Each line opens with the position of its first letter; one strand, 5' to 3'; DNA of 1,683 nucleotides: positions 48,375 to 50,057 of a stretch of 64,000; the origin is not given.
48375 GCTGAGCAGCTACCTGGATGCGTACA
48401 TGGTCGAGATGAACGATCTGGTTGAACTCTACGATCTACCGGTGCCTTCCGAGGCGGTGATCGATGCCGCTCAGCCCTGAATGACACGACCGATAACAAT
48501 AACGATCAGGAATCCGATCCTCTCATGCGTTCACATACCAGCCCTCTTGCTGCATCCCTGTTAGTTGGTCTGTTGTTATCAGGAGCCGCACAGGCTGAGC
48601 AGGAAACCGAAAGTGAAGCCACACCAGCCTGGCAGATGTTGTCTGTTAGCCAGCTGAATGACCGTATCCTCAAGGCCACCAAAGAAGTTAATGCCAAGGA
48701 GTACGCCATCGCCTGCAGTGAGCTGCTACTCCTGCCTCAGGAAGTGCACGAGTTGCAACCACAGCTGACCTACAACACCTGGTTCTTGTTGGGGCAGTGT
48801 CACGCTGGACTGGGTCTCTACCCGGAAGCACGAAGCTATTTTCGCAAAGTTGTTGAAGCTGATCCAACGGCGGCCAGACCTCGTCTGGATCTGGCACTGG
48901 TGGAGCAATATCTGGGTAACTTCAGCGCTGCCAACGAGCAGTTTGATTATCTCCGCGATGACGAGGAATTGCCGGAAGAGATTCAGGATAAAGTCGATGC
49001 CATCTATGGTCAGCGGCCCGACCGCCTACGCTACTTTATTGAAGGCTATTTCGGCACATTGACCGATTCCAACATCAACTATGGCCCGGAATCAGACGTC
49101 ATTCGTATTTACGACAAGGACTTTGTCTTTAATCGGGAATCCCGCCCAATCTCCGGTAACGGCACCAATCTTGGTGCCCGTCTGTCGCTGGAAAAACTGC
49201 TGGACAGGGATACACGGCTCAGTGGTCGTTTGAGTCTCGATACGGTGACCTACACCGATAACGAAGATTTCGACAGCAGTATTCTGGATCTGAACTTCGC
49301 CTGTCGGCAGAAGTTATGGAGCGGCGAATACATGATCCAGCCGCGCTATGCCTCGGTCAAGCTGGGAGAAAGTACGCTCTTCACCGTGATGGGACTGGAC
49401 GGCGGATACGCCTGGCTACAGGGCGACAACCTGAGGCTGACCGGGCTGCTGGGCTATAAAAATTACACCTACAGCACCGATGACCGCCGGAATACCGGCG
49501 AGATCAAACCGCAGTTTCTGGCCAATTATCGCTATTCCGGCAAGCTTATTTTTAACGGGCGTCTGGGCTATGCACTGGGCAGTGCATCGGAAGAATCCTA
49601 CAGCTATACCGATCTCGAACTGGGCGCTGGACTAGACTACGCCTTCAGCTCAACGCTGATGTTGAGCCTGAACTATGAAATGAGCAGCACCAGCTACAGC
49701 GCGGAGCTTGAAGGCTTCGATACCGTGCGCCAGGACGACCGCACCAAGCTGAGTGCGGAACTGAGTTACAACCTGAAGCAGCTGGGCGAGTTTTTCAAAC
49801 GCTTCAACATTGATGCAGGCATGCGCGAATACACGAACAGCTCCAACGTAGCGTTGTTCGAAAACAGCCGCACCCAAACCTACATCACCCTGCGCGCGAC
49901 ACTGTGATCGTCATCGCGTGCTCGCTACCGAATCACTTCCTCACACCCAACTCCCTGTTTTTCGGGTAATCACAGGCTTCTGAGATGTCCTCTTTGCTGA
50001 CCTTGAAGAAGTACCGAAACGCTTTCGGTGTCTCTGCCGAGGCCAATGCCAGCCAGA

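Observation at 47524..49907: Slam-like (DUF560/type XI-like) outer-membrane protein coupled to a giant Gly-tethered lipoprotein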

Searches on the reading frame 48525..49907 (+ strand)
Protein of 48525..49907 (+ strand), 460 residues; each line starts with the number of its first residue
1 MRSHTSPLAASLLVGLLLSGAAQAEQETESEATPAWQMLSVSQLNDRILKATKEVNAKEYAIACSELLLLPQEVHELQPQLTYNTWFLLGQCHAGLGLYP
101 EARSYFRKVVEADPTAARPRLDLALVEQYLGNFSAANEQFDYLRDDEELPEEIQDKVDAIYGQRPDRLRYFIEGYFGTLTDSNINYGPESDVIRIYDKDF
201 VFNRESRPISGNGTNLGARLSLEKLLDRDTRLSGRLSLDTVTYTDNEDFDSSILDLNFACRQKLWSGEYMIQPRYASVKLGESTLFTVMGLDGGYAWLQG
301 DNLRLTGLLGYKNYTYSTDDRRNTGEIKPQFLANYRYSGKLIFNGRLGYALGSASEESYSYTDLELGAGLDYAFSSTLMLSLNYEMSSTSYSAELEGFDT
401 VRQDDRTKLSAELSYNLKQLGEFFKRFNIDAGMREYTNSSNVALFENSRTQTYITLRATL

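Call 7: search_protein_families(library=pfam, proteins=[window:48525-49907:+], max_evalue=0.1)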
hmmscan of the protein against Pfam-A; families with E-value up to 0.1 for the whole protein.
window:48525-49907:+ (460 aa): 14 families
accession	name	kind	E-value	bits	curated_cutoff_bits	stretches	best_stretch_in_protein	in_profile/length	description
PF04575.19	SlipAM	-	4.1e-08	33.5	22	1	173-416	4-248/288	Surface lipoprotein assembly modifier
PF13432.12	TPR_16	-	2.7e-07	31.3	32.7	1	86-117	34-65/65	Tetratricopeptide repeat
PF07719.23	TPR_2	-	8.9e-07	29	27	1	85-115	3-33/34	Tetratricopeptide repeat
PF13505.12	OMP_b-brl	-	4.5e-05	24.1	28.7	1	287-414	44-172/175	Outer membrane protein beta-barrel domain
PF00515.34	TPR_1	-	4.7e-05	23.5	27.8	1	84-115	2-33/34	Tetratricopeptide repeat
PF13181.12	TPR_8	-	6.5e-05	23.2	25.7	1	84-114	2-32/34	Tetratricopeptide repeat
PF13424.12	TPR_12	-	0.00036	21.1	30.1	1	84-140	4-68/77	Tetratricopeptide repeat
PF13428.12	TPR_14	-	0.00047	21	23.5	1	85-124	3-42/44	Tetratricopeptide repeat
PF13371.12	TPR_9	-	0.0047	17.4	35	1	91-142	3-54/73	Tetratricopeptide repeat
PF13557.12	Phenol_MetA_deg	-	0.0051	17.3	22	1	294-386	124-223/242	Putative MetA-pathway of phenol degradation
PF09381.16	Porin_OmpG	-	0.007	16.5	26.5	1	284-386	62-173/285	Outer membrane protein G (OmpG)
PF13174.12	TPR_6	-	0.012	16.6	26.3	0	86-115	3-32/33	Tetratricopeptide repeat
PF10082.15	BBP2_2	-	0.013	14.8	23.7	1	356-458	286-376/378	Putative beta-barrel porin 2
PF14559.12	TPR_19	-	0.018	15.8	25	1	97-139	5-47/68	Tetratricopeptide repeat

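Call 8: search_protein_families(library=ncbifam, proteins=[window:48525-49907:+], max_evalue=0.1)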
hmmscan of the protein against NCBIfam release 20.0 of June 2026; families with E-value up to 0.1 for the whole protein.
window:48525-49907:+ (460 aa): 5 families
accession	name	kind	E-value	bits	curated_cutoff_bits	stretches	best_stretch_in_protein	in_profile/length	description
TIGR03014.2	EpsL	equivalog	5.2e-05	22.4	275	1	296-446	225-371/385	XrtB/PEP-CTERM-associated polysaccharide biosynthesis outer membrane protein EpsL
TIGR02552.1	LcrH_SycD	equivalog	0.012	15.4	104.8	1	83-144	52-113/136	SycD/LcrH family type III secretion system chaperone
TIGR02917.1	PEP_TPR_lipo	equivalog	0.045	11.6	312.2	1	49-140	266-352/899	XrtA/PEP-CTERM system TPR-repeat protein PrsT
TIGR02521.1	type_IV_pilW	equivalog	0.059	12.9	154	1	82-141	134-193/234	type IV pilus biogenesis/stability protein PilW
NF040959.1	MamA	equivalog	0.096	12.1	200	0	54-141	115-197/204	magnetosome protein MamA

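Call 11: find_homologous_proteins(query=window:48525-49907:+)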
Query window:48525-49907:+ (460 aa): 9 proteins with E <= 0.001 among 8000 candidates.
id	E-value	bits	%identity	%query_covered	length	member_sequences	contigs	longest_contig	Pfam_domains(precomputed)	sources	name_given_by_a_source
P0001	0.0e+0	1025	100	100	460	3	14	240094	PF13505.13,PF04575.20,PF13432.13,PF07719.24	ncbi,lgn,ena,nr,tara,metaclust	ncbi:MAG: hypothetical protein CMI09_10855 [Oceanospirillaceae bacterium]|nr:hypothetical protein [O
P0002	5.1e-247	838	88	91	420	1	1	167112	PF04575.20,PF13432.13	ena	-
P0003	3.5e-210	717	70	98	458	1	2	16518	PF04575.20,PF00515.35,PF13424.13,PF13432.13,PF13181.13,PF07719.24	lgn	-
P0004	7.5e-172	590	60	97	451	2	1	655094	PF04575.20,PF00515.35,PF13424.13,PF13432.13,PF13181.13,PF07719.24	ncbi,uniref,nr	ncbi:surface lipoprotein assembly modifier [Oceanobacter mangrovi]|uniref:surface lipoprotein assemb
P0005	1.7e-167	576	56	95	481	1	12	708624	PF14559.13,PF00515.35,PF13424.13,PF13432.13,PF13428.13,PF13181.13,PF07719.24,PF13174.13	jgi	jgi:tetratricopeptide (TPR) repeat protein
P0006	2.1e-164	566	54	98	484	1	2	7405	PF00515.35,PF13432.13,PF13428.13,PF13181.13,PF07719.24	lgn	-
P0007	1.3e-111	392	45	90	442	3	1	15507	PF14559.13,PF13371.13,PF11059.15,PF04575.20,PF00515.35,PF13424.13,PF13428.13,PF13181.13,PF07719.24,PF13174.13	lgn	-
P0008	3.7e-9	54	27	68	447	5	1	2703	PF14559.13,PF04575.20,PF13432.13,PF13181.13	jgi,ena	-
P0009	5.9e-4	37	23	97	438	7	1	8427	PF14559.13,PF24575.2,PF04575.20,PF13432.13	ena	-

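Call 12: find_encoding_contigs(protein=P0004, flank=10000, max_places=3)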
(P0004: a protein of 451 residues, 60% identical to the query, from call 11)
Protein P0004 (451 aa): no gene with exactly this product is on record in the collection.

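Call 13: find_encoding_contigs(protein=P0005, flank=10000, max_places=3)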
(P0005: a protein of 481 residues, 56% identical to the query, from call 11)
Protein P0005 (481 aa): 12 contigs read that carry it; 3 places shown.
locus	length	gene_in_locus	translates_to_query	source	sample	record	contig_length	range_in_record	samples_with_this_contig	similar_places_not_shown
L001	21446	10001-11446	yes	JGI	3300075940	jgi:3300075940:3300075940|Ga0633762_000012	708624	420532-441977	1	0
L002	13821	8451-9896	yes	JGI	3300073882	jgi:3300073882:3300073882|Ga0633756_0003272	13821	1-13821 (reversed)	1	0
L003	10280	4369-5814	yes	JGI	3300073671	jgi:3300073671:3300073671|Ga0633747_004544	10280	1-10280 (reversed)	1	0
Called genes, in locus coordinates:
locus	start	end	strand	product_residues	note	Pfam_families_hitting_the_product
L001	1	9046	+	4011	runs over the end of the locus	PF26182:Ig_NUP210_5th (faint), PF21461:HL_N-beta (faint), PF02368:Big_2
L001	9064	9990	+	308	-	-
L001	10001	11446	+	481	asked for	PF14559:TPR_19 (faint), PF00515:TPR_1, PF07719:TPR_2, PF13174:TPR_6 (faint), PF13181:TPR_8 (weak), PF13424:TPR_12 (faint), PF13428:TPR_14 (weak), PF13432:TPR_16 (weak)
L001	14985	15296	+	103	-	PF09827:CRISPR_Cas2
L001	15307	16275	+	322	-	PF01867:Cas_Cas1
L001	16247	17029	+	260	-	PF01867:Cas_Cas1 (faint)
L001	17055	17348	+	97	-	PF09827:CRISPR_Cas2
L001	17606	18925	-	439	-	PF09623:Cas_NE0113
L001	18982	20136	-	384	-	-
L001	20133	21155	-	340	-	PF27225:AF_1859_N, PF10040:CRISPR_Cas6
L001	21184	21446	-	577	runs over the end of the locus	-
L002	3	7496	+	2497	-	?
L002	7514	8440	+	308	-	-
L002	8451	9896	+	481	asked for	PF14559:TPR_19 (faint), PF00515:TPR_1, PF07719:TPR_2, PF13174:TPR_6 (faint), PF13181:TPR_8 (weak), PF13424:TPR_12 (faint), PF13428:TPR_14 (weak), PF13432:TPR_16 (weak)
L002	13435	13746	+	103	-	PF09827:CRISPR_Cas2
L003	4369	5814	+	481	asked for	PF14559:TPR_19 (faint), PF00515:TPR_1, PF07719:TPR_2, PF13174:TPR_6 (faint), PF13181:TPR_8 (weak), PF13424:TPR_12 (faint), PF13428:TPR_14 (weak), PF13432:TPR_16 (weak)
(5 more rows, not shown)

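Call 14: find_encoding_contigs(protein=P0007, flank=10000, max_places=3)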
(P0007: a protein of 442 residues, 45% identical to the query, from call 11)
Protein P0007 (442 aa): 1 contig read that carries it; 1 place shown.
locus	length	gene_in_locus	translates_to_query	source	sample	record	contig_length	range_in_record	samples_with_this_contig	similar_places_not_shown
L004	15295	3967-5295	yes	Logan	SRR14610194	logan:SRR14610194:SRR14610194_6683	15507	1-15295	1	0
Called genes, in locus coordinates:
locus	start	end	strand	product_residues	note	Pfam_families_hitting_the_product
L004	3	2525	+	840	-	?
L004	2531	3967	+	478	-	-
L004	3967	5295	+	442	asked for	PF07719:TPR_2 (faint), PF13174:TPR_6 (faint), PF13424:TPR_12 (faint), PF13181:TPR_8 (weak), PF13371:TPR_9 (weak), PF14559:TPR_19 (weak), PF04575:SlipAM, PF11059:DUF2860 (weak), +2 more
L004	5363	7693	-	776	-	PF00486:Trans_reg_C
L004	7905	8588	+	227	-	PF02683:DsbD_TM, PF13386:DsbD_2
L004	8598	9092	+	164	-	PF08534:Redoxin, PF00578:AhpC-TSA, PF00085:Thioredoxin, PF13098:Thioredoxin_2, PF13905:Thioredoxin_8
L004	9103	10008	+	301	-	PF00578:AhpC-TSA (faint), PF08534:Redoxin (faint)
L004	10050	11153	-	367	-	PF13673:Acetyltransf_10, PF00583:Acetyltransf_1, PF13508:Acetyltransf_7, PF11814:DUF3335, PF13529:Peptidase_C39_2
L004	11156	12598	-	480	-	PF14401:RLAN, PF08443:RimK, PF07478:Dala_Dala_lig_C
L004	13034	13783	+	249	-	PF00497:SBP_bac_3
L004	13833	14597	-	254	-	PF12833:HTH_18, PF00165:HTH_AraC (weak)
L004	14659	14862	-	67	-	-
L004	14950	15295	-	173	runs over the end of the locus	-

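Call 17: search_solved_structures(query=window:48525-49907:+, max_evalue=1)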
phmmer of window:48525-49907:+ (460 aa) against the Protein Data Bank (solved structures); distinct sequences matched with E-value up to 1: 31.
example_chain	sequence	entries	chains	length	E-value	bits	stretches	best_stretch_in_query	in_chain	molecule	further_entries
9qhb_A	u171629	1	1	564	9.8e-29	104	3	75-128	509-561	Engineered tetratricopeptide repeat protein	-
8bu0_A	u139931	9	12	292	4.7e-20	75.4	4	75-128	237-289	Consensus tetratricopeptide repeat protein | Crystal structure of an 8-repeat consensus TPR superhelix with Zinc. | Monomer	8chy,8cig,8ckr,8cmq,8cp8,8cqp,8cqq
9qhc_A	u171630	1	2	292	5.5e-17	65.2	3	75-131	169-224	Engineered tetratricopeptide repeat protein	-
9gzg_A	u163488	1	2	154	1.9e-10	43.7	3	74-128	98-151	Engineered CTPR protein with glutamic acids for conductivity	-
8ch0_A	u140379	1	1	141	3.3e-10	42.9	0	84-117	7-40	Consensus tetratricopeptide repeat protein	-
2fo7_A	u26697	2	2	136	3.4e-10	42.9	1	74-117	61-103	SYNTHETIC CONSENSUS TPR PROTEIN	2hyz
1na0_A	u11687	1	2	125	8.3e-09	38.3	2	84-128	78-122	designed protein CTPR3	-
1na3_A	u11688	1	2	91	5.9e-06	28.9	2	85-128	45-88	designed protein CTPR2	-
6v8e_A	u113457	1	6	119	2.3e-05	27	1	84-128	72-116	Designed protein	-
2wqh_A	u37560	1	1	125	3.3e-05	26.4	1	72-128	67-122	CTPR3Y3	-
8ump_A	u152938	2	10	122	3.6e-05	26.3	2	76-117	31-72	T33-ml35-redesigned-TPR-domain-fold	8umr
3kd7_A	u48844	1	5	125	0.00011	24.7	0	84-118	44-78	CTPR390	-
2avp_A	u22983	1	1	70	0.00013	24.5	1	84-117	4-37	synthetic consensus TPR protein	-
6vfj_B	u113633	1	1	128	0.00013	24.4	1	84-117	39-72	I53_dn5B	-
6vfi_B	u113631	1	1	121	0.00019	24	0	84-117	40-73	O43_dn18B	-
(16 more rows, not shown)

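Call 22: search_protein_families(library=pfam, proteins=[L004:2531-3967:+, L001:9064-9990:+, L004:3967-5295:+, L001:10001-11446:+], max_evalue=0.1)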
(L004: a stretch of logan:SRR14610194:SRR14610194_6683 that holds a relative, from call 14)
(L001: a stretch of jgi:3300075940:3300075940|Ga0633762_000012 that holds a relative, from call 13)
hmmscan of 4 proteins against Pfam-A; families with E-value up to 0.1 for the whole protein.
L004:2531-3967:+ (478 aa): 4 families
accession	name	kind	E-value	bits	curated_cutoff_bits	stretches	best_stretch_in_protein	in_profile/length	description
PF01298.24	TbpB_B_D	-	7.1e-05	23.8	26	1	359-478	1-126/126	C-lobe and N-lobe beta barrels of Tf-binding protein B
PF21076.3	GDH_ACT2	-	0.051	14.6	22.8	0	80-124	25-69/90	Glutamate dehydrogenase, ACT2 domain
PF08702.15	Fib_alpha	-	0.054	14.1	29.9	0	50-134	36-127/143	Fibrinogen alpha/beta chain family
PF08794.16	FHBP_C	-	0.063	14.6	28.1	1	358-456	2-95/97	Factor H binding protein, C-terminal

L001:9064-9990:+ (308 aa): 1 family
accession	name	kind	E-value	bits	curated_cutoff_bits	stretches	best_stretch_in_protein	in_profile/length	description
PF16735.10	MYO10_CC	-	0.073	13.7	27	1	47-68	6-27/52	Unconventional myosin-X coiled coil domain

L004:3967-5295:+ (442 aa): 17 families
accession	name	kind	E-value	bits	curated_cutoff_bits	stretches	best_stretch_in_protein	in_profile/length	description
PF13181.12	TPR_8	-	2.2e-12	46.5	25.7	2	68-99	2-33/34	Tetratricopeptide repeat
PF07719.23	TPR_2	-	1.3e-10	41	27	2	70-99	4-33/34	Tetratricopeptide repeat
PF00515.34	TPR_1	-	1.4e-09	37.8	27.8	2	102-131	2-31/34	Tetratricopeptide repeat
PF04575.19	SlipAM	-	1.9e-08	34.7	22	1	154-430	1-276/288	Surface lipoprotein assembly modifier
PF13174.12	TPR_6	-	7.3e-08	33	26.3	1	69-100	2-33/33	Tetratricopeptide repeat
PF13424.12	TPR_12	-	2.9e-07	31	30.1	1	72-130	8-74/77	Tetratricopeptide repeat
PF11059.14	DUF2860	-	1.8e-06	27.8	22.9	1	274-432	123-285/294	Protein of unknown function (DUF2860)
PF13371.12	TPR_9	-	2.5e-06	27.8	35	1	79-145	7-72/73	Tetratricopeptide repeat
PF13428.12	TPR_14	-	4e-06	27.4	23.5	1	71-108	5-42/44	Tetratricopeptide repeat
PF14559.12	TPR_19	-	8.9e-06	26.4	25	1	83-131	7-55/68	Tetratricopeptide repeat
PF13414.12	TPR_11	-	5.6e-05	23.2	26.8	1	83-115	10-42/42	TPR repeat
PF13176.12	TPR_7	-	7.1e-05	23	27.9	1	106-131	4-29/36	Tetratricopeptide repeat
PF13432.12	TPR_16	-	0.00012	22.8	32.7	0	69-101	33-65/65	Tetratricopeptide repeat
PF13431.12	TPR_17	-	0.0002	21.8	24.4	1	89-120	1-32/34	Tetratricopeptide repeat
PF12895.13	ANAPC3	-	0.018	15.8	27.2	1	67-125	23-80/82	Anaphase-promoting complex, cyclosome, subunit 3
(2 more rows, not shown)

L001:10001-11446:+ (481 aa): 19 families
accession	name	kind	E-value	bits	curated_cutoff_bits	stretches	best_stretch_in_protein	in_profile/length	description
PF07719.23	TPR_2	-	6.6e-09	35.7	27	1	105-136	2-33/34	Tetratricopeptide repeat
PF00515.34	TPR_1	-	6.9e-09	35.6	27.8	1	105-136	2-33/34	Tetratricopeptide repeat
PF13181.12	TPR_8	-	1e-08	35.1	25.7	1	105-136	2-33/34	Tetratricopeptide repeat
PF13432.12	TPR_16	-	1.1e-07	32.6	32.7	1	102-138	29-65/65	Tetratricopeptide repeat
PF13428.12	TPR_14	-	6.6e-07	29.8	23.5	1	105-145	2-42/44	Tetratricopeptide repeat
PF13424.12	TPR_12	-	3.1e-06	27.7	30.1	1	103-134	44-75/77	Tetratricopeptide repeat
PF13174.12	TPR_6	-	3.2e-06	27.9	26.3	1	106-136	2-32/33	Tetratricopeptide repeat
PF14559.12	TPR_19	-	8.1e-05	23.3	25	1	118-171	5-58/68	Tetratricopeptide repeat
PF13431.12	TPR_17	-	0.00028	21.3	24.4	0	104-124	13-33/34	Tetratricopeptide repeat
PF04575.19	SlipAM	-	0.00035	20.6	22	1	194-476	4-283/288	Surface lipoprotein assembly modifier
PF13505.12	OMP_b-brl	-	0.0013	19.4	28.7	1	309-438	57-175/175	Outer membrane protein beta-barrel domain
PF13371.12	TPR_9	-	0.0053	17.2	35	1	111-176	2-66/73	Tetratricopeptide repeat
PF24575.1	TPR_Slam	-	0.0058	17.5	35.2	1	117-161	60-104/104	Surface lipoprotein assembly modifier, N-terminal TPR repeats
PF07721.20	TPR_4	-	0.022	15.8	27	0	106-125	3-22/26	Tetratricopeptide repeat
PF13176.12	TPR_7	-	0.027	15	27.9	1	106-137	1-32/36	Tetratricopeptide repeat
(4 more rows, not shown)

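Call 38: search_solved_structures(query=A2, max_evalue=10, show_alignments=2)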
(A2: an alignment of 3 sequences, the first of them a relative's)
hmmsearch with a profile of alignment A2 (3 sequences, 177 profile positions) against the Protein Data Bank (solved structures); distinct sequences matched with E-value up to 10: 6.
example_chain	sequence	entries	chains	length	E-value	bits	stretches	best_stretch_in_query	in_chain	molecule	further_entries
3hol_A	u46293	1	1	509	0.4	13.8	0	138-159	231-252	TbpB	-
4o4x_A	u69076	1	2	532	0.49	13.5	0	139-158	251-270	TbpB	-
5kkx_A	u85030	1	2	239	0.75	12.9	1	56-168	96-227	TbpB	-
4o4u_A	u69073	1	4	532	0.78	12.8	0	139-158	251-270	TbpB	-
6cuj_A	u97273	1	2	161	0.89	12.6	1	63-176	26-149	Gna2132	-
7jrd_A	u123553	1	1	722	1.1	12.3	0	137-157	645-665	Lactoferrin-binding protein B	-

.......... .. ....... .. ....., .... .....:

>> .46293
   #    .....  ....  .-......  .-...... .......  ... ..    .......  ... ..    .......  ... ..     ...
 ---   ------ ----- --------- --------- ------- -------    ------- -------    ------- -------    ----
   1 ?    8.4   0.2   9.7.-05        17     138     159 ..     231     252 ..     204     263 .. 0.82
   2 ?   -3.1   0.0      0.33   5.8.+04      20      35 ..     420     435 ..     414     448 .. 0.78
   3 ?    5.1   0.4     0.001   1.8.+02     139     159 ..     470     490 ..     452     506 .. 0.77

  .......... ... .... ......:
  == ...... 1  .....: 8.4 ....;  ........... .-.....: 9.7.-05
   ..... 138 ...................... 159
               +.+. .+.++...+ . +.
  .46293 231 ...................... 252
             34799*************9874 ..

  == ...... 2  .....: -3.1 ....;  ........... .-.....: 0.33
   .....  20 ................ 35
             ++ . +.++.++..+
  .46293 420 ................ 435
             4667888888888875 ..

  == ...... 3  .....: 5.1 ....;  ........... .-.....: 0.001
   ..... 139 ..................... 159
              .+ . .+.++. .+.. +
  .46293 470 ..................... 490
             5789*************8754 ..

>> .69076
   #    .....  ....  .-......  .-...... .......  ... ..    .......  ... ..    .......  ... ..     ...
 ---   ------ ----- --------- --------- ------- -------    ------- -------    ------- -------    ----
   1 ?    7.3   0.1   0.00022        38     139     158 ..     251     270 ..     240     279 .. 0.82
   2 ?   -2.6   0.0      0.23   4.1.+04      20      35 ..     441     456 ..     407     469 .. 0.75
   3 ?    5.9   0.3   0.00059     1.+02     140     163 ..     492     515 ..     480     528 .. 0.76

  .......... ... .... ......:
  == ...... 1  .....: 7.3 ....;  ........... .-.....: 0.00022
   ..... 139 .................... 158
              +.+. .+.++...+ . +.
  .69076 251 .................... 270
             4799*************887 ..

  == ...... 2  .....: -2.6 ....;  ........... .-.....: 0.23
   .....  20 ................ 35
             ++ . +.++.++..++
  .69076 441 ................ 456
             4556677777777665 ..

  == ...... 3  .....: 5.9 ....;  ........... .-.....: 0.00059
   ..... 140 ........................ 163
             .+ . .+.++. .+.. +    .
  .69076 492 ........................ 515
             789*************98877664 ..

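Call 52: predict_structure(alignment_id=A3)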
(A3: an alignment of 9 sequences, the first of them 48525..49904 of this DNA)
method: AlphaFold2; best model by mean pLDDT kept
length: 460 residues; sequences in the alignment: 9
mean_pLDDT: 84.2   pTM: 0.69
mean pLDDT of the five models: 84.2, 83.9, 81.3, 80.9, 73.7
residues with pLDDT >= 90: 265; 70-90: 119; 50-70: 19; < 50: 57
segments of 3 or more residues with pLDDT < 50: 1-34, 36-39, 41-45, 72-82
pLDDT, mean of each block of 10 residues (from residue 1): 34 33 30 45 49 63 70 47 71 85 90 84 90 88 82 82 83 97 94 90 89 97 90 97 93 97 89 97 94 93 95 94 96 95 98 95 98 95 98 93 98 95 93 98 95 96
secondary structure, 60 per line:
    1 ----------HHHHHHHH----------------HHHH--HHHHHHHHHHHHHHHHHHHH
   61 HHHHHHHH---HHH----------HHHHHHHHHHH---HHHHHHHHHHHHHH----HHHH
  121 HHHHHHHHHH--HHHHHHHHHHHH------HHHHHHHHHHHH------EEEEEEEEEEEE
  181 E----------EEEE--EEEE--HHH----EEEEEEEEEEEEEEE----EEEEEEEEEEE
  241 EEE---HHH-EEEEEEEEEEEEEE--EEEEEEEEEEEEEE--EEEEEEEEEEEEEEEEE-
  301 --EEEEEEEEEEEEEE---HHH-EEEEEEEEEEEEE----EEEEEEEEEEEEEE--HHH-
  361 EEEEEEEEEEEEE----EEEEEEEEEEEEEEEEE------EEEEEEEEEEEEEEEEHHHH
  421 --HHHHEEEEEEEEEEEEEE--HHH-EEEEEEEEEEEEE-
elements in order: H11-18 H35-38 H41-68 H85-95 H99-112 H117-130 H133-144 H151-162 E169-181 E192-195 E198-201 E211-225 E230-243 E251-264 E267-280 E283-299 E303-316 E324-336 E341-354 E361-373 E378-394 E401-416 H417-420 H423-426 E427-440 E447-459
